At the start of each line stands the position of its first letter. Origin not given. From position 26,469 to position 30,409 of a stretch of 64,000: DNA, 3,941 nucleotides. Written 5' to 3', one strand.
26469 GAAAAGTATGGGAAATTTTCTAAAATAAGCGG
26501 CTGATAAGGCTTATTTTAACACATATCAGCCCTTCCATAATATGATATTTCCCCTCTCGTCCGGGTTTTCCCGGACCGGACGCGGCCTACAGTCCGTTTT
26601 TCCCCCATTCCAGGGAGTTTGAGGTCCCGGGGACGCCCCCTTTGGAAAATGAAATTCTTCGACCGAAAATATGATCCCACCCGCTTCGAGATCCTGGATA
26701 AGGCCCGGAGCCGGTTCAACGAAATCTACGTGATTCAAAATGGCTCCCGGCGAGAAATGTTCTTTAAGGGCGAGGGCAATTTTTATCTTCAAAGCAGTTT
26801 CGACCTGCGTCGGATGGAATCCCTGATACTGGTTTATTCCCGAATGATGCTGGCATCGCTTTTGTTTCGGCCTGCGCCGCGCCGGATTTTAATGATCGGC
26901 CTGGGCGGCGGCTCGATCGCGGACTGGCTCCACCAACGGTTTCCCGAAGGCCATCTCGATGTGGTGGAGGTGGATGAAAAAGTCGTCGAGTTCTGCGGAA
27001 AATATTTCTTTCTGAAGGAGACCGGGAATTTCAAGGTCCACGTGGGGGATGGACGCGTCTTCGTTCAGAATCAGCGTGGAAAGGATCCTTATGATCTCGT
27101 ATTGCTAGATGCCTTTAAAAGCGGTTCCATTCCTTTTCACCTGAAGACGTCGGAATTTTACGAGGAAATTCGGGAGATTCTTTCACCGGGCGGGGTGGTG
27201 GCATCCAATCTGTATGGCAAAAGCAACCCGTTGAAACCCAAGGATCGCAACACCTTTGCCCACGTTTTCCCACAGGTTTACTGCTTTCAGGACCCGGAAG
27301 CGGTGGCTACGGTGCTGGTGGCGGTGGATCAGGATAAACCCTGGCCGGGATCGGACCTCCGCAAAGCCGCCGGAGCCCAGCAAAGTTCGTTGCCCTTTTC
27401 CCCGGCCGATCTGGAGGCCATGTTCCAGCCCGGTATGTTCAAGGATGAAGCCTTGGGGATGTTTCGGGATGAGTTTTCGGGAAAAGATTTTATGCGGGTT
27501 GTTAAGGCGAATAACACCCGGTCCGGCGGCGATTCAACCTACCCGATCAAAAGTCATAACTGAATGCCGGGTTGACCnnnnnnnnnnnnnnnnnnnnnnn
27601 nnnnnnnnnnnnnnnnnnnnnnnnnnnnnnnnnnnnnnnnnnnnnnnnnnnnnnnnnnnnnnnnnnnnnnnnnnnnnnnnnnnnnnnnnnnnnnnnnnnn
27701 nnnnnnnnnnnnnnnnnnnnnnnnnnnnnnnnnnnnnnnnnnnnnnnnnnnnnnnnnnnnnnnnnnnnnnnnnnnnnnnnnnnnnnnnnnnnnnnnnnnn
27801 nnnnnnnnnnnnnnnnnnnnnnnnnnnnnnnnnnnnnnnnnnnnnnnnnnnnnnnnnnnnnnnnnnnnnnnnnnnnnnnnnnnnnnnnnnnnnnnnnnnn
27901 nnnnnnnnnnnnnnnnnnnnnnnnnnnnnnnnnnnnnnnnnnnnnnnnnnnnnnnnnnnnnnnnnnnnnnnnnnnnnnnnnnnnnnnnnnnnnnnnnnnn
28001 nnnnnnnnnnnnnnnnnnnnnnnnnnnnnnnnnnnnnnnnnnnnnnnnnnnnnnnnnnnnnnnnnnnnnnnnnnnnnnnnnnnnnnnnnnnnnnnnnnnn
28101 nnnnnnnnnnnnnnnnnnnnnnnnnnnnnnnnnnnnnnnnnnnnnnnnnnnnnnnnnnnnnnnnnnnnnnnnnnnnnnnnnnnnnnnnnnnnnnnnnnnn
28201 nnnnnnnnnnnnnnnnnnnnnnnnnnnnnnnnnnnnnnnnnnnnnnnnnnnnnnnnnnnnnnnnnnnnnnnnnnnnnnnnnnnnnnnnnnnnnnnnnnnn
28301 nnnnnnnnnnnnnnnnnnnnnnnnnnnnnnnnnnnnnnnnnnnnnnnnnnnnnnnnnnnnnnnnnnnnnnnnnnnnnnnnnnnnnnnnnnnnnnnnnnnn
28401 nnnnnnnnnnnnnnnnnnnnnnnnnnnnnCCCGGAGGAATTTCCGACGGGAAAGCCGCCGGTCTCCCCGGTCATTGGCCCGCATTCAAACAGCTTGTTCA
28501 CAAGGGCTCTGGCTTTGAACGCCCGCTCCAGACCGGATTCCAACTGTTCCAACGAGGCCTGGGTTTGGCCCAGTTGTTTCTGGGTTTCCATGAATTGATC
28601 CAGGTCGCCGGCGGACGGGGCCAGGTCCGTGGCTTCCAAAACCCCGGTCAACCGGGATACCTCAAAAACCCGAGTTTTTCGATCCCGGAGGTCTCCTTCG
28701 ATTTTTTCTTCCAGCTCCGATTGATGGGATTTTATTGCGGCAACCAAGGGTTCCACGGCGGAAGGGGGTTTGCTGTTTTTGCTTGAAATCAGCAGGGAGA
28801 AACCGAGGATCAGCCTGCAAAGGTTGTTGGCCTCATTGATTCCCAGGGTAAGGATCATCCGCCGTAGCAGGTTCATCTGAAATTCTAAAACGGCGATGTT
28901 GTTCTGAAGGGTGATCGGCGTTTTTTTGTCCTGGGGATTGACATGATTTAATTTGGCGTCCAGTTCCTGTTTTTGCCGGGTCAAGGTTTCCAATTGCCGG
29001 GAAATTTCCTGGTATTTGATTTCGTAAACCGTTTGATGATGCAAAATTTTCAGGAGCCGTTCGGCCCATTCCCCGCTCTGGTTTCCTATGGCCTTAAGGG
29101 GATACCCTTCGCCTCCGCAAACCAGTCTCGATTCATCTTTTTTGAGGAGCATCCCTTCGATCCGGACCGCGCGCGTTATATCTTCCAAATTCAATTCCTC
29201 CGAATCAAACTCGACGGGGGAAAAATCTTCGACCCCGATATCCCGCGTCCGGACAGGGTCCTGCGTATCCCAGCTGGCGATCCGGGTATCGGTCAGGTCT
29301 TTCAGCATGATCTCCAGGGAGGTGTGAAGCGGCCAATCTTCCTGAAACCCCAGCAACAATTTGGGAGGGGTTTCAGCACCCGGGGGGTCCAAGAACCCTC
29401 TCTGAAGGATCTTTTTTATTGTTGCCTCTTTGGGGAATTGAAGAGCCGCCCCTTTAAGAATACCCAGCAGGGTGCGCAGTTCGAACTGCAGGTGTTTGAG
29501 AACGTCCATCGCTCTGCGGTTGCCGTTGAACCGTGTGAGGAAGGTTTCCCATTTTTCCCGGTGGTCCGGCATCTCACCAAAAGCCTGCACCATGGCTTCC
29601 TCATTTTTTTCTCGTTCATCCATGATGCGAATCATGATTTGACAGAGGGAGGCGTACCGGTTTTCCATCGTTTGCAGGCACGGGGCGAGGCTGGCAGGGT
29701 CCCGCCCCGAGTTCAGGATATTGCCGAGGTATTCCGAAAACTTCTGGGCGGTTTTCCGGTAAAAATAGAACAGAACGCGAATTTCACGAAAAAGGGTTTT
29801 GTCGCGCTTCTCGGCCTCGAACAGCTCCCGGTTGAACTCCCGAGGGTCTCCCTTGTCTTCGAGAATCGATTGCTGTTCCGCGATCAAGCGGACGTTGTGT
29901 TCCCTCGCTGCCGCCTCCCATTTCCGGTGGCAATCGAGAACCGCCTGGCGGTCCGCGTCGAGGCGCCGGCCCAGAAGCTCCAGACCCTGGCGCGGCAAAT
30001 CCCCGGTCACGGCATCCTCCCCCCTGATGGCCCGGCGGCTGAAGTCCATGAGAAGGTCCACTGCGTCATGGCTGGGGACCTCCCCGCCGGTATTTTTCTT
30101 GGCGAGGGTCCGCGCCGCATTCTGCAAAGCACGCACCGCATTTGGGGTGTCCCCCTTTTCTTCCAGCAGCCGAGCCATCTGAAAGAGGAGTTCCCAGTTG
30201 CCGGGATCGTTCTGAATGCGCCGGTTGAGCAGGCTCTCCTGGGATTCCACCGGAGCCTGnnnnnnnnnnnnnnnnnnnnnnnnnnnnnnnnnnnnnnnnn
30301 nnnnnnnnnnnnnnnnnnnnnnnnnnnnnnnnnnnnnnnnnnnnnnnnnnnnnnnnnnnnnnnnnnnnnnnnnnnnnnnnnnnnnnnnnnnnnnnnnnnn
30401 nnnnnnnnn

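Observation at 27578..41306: Nine-gene co-directional array as a candidate uncharacterised modification system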

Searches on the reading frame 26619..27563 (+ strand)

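Call 4: search_protein_families(library=pfam, proteins=[window:26619-27563:+], max_evalue=0.01)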
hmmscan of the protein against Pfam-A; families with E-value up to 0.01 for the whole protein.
window:26619-27563:+ (314 aa): 4 families
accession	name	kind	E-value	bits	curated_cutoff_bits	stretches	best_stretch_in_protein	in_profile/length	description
PF01564.23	Spermine_synth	-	6.5e-11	42.6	22.9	1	73-196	4-130/186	Spermine/spermidine synthase domain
PF13649.12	Methyltransf_25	-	3.8e-05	24.7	27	1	90-192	1-97/97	Methyltransferase domain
PF05175.20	MTS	-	0.005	16.9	23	1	76-192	22-134/170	Methyltransferase small domain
PF08242.18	Methyltransf_12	-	0.006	17.7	30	0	92-194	2-98/98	Methyltransferase domain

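Call 5: search_protein_families(library=ncbifam, proteins=[window:26619-27563:+], max_evalue=0.01)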
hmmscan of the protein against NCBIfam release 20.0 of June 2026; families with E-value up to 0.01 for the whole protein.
window:26619-27563:+ (314 aa): 5 families
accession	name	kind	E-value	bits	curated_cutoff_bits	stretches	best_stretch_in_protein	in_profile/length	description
NF003380.0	PRK04457.1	equivalog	7.5e-36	123.5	304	1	26-202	12-184/265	polyamine aminopropyltransferase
NF037959.1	MFS_SpdSyn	subfamily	1.5e-18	66.8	40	1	80-261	269-454/480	fused MFS/spermidine synthase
NF002010.0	PRK00811.1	equivalog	8.2e-17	61.4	260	1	72-197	63-192/287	polyamine aminopropyltransferase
TIGR00417.1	speE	equivalog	2.6e-12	46.6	249.55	1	71-196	56-184/271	spermidine synthase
NF002956.0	PRK03612.1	equivalog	9.9e-06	24.2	472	1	24-195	242-414/522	polyamine aminopropyltransferase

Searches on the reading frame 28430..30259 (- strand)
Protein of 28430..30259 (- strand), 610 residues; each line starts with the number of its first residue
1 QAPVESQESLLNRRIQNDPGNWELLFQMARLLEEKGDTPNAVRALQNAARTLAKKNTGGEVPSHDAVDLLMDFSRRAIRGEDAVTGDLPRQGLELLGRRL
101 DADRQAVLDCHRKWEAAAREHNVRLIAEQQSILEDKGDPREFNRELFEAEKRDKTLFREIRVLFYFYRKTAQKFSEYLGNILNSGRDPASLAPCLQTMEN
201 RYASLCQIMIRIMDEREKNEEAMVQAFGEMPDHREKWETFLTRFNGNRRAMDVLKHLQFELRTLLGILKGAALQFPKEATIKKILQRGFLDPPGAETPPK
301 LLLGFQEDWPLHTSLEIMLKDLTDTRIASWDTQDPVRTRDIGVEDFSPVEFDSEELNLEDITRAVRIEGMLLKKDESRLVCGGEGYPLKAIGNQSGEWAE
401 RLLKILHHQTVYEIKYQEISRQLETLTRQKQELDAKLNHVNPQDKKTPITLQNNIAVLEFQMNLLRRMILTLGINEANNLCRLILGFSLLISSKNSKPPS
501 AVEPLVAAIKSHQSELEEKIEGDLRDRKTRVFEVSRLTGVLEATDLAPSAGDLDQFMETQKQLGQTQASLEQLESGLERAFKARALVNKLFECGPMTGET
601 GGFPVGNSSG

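Call 38: find_homologous_proteins(query=window:28430-30259:-)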
Query seq(610 aa) (610 aa): 1 proteins with E <= 0.001 among 8000 candidates.
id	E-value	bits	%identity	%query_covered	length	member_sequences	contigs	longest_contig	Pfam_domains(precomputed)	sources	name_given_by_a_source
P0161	2.6e-92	328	34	97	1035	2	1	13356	PF17170.11,PF01436.28,PF25021.2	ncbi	ncbi:MAG: hypothetical protein COV67_06790, partial [Nitrospinae bacterium CG11_big_fil_rev_8_21_14_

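Call 78: search_protein_representatives(protein=window:28430-30259:-)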
Query: 610 residues. Proteins with E-value up to 0.001 (for the whole library): 45; up to 1e-10: 38; up to 1e-30: 27. The best 45 are listed.
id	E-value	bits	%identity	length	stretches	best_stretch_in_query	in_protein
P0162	4.6e-141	487.7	44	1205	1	11-592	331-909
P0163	1.9e-111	389.9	38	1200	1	1-592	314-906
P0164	1.3e-103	364.0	34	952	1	3-597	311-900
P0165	5.8e-99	348.7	37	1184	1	3-596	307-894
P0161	8.2e-93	328.4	34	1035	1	3-592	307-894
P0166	2.9e-86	306.8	33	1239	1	2-591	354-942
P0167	8.4e-84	298.6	35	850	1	2-492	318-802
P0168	2.1e-82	294.0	33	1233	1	1-590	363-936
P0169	2.8e-79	283.7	35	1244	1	65-594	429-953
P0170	7.7e-77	275.6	31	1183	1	2-592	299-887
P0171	1.4e-74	268.2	38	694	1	196-602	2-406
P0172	2.4e-73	264.1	32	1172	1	14-590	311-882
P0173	2.2e-70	254.3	33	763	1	115-590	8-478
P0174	2.8e-68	247.4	32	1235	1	24-590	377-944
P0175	7.8e-66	239.3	31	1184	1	99-592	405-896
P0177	5.6e-60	220.0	27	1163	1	16-592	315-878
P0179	3.5e-57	210.7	27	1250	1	26-592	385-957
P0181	8.7e-53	196.2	26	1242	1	11-590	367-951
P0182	1.1e-51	192.7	28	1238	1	66-600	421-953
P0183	5.2e-41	157.4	27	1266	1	124-577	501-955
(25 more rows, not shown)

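Call 79: list_cluster_members(proteins=[P0162, P0163, P0166, P0170, P0174, P0177, P0179, P0181, P0182, P0183])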
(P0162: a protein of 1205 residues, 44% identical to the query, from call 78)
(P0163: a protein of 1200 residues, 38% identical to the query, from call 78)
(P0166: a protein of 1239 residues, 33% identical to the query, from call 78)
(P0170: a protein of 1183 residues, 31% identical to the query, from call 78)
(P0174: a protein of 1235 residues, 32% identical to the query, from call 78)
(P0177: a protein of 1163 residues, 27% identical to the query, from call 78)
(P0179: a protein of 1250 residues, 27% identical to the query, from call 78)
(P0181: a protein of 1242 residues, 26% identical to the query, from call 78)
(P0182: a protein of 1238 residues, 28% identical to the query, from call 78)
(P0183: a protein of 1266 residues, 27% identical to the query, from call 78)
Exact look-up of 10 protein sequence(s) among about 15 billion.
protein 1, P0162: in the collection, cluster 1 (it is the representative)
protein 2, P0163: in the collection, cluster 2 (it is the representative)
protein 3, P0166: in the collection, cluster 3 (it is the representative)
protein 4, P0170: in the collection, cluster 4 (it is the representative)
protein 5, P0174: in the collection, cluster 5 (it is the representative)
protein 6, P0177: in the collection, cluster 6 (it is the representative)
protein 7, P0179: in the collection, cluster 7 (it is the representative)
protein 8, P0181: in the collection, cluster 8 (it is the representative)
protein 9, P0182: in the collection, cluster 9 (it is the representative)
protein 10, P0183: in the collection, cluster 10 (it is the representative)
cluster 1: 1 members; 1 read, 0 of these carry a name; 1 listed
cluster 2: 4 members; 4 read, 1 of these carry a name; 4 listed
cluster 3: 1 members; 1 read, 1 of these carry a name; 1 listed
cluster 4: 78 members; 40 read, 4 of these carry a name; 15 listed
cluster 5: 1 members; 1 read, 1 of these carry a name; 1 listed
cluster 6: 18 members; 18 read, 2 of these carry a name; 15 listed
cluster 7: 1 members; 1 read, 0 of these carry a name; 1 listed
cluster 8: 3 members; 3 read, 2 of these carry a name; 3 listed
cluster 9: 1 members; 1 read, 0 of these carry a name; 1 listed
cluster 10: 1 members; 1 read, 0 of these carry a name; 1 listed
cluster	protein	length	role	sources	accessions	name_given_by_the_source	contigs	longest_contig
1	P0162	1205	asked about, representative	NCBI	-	-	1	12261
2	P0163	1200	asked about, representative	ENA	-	-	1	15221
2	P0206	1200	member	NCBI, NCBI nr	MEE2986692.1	MAG: hypothetical protein VX667_02765 [Nitrospinota bacterium] | hypothetical protein [Nitrospinota bacterium]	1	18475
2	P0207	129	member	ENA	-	-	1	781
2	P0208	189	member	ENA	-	-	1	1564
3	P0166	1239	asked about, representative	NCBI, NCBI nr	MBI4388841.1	MAG: NHL repeat-containing protein [Nitrospinae bacterium] | NHL repeat-containing protein [Nitrospinota bacterium]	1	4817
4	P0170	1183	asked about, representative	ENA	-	-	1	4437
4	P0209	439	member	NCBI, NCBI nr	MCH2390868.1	MAG: NHL repeat-containing protein, partial [Nitrospinales bacterium] | NHL repeat-containing protein [Nitrospinales bacterium]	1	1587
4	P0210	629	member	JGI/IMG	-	hypothetical protein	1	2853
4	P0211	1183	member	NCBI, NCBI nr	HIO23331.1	MAG TPA: hypothetical protein EYN22_02950 [Nitrospinaceae bacterium] | hypothetical protein [Nitrospinaceae bacterium]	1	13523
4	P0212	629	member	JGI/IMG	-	hypothetical protein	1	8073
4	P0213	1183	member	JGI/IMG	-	-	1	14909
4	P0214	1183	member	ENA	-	-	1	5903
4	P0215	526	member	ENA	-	-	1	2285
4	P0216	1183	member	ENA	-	-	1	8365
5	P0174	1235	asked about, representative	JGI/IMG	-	DNA-binding beta-propeller fold protein YncE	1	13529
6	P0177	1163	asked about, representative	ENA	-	-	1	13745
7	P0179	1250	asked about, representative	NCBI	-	-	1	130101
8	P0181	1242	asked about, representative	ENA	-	-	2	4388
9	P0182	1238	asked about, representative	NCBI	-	-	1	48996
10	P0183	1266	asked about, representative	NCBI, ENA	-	-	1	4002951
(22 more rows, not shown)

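Call 90: search_solved_structures(query=A3, max_evalue=10)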
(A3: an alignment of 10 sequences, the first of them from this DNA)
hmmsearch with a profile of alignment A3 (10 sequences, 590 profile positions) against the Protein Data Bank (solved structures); distinct sequences matched with E-value up to 10: 45.
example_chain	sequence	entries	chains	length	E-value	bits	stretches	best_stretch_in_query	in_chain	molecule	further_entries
9qhb_A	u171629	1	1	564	3.9e-10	42.1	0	10-49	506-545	Engineered tetratricopeptide repeat protein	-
7obi_A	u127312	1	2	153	1.2e-09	40.5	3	13-48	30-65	CTPR-rv4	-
8bu0_A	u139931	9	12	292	7e-07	31.3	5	9-49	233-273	Consensus tetratricopeptide repeat protein | Crystal structure of an 8-repeat consensus TPR superhelix with Zinc. | Monomer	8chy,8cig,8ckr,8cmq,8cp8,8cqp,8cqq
9qhc_A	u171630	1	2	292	2.6e-06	29.4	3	10-48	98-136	Engineered tetratricopeptide repeat protein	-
6b85_J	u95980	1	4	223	3.5e-05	25.7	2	9-48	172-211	TMHC4_R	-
9l5r_J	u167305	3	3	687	3.9e-05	25.6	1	4-54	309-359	Suppressor of forked domain-containing protein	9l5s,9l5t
9gzg_A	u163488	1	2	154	0.00014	23.8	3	10-48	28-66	Engineered CTPR protein with glutamic acids for conductivity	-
8far_A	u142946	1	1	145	0.00028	22.8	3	9-74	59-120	I432-1-CC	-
8cus_A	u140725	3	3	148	0.00035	22.4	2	9-74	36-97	I432-1(NaCl) Chain A | I432-1(Imd) Chain A | I432-1-X3 Chain A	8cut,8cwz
7y4i_A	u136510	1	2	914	0.00036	22.4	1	10-49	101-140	Probable UDP-N-acetylglucosamine--peptide N-acetylglucosaminyltransferase SPINDLY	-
1na0_A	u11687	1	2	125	0.00038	22.3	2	9-48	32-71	designed protein CTPR3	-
8dtf_A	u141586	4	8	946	0.0004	22.2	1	10-49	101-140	Probable UDP-N-acetylglucosamine--peptide N-acetylglucosaminyltransferase SPINDLY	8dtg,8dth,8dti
8fwd_1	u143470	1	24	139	0.00051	21.9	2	9-74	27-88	O43-rpxdoc-EK1_B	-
2fo7_A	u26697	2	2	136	0.00058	21.7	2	9-48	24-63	SYNTHETIC CONSENSUS TPR PROTEIN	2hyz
8ch0_A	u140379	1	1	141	0.00063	21.6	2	9-48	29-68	Consensus tetratricopeptide repeat protein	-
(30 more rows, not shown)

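Call 91: search_protein_families(library=pfam, alignment_id=A3, max_evalue=1)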
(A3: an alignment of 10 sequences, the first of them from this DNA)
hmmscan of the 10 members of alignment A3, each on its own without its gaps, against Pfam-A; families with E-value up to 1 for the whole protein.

A. member 1, seq(610 aa): 8 families
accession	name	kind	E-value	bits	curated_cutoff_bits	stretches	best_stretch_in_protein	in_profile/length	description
PF13431.12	TPR_17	-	0.0023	18.5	24.4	1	15-41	6-32/34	Tetratricopeptide repeat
PF13371.12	TPR_9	-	0.0031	17.9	35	1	11-49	18-56/73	Tetratricopeptide repeat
PF01920.25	Prefoldin_2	-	0.054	13.9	27.6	0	554-590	5-41/106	Prefoldin subunit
PF14716.13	HHH_8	-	0.062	14.1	30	0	24-54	9-39/73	Helix-hairpin-helix domain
PF13428.12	TPR_14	-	0.083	14.1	23.5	0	22-51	1-30/44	Tetratricopeptide repeat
PF16326.10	ABC_tran_CTD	-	0.17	12.6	32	0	415-447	9-42/69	ABC transporter C-terminal domain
PF14559.12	TPR_19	-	0.2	12.5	25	1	11-50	14-53/68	Tetratricopeptide repeat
PF13174.12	TPR_6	-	0.29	12.3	26.3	1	24-47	2-25/33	Tetratricopeptide repeat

B. families by the number of members that match (of 10 scanned): 25 families
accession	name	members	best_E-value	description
PF07719.23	TPR_2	2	0.0011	Tetratricopeptide repeat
PF13431.12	TPR_17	2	0.0023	Tetratricopeptide repeat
PF13428.12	TPR_14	2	0.083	Tetratricopeptide repeat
PF13181.12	TPR_8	1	0.00019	Tetratricopeptide repeat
PF13371.12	TPR_9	1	0.0031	Tetratricopeptide repeat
PF13432.12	TPR_16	1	0.0041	Tetratricopeptide repeat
PF13176.12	TPR_7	1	0.0042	Tetratricopeptide repeat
PF24423.1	OVT1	1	0.0044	Major antigen, helical domain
PF07875.18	Coat_F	1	0.024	Coat F domain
PF09686.15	Plasmid_RAQPRD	1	0.024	Plasmid protein of unknown function (Plasmid_RAQPRD)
PF09986.15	DUF2225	1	0.035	Uncharacterized protein conserved in bacteria (DUF2225)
PF25058.1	ARM_TT21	1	0.049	Tetratricopeptide repeat protein 21 ARM repeat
PF01920.25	Prefoldin_2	1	0.054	Prefoldin subunit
PF14716.13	HHH_8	1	0.062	Helix-hairpin-helix domain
PF00515.34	TPR_1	1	0.066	Tetratricopeptide repeat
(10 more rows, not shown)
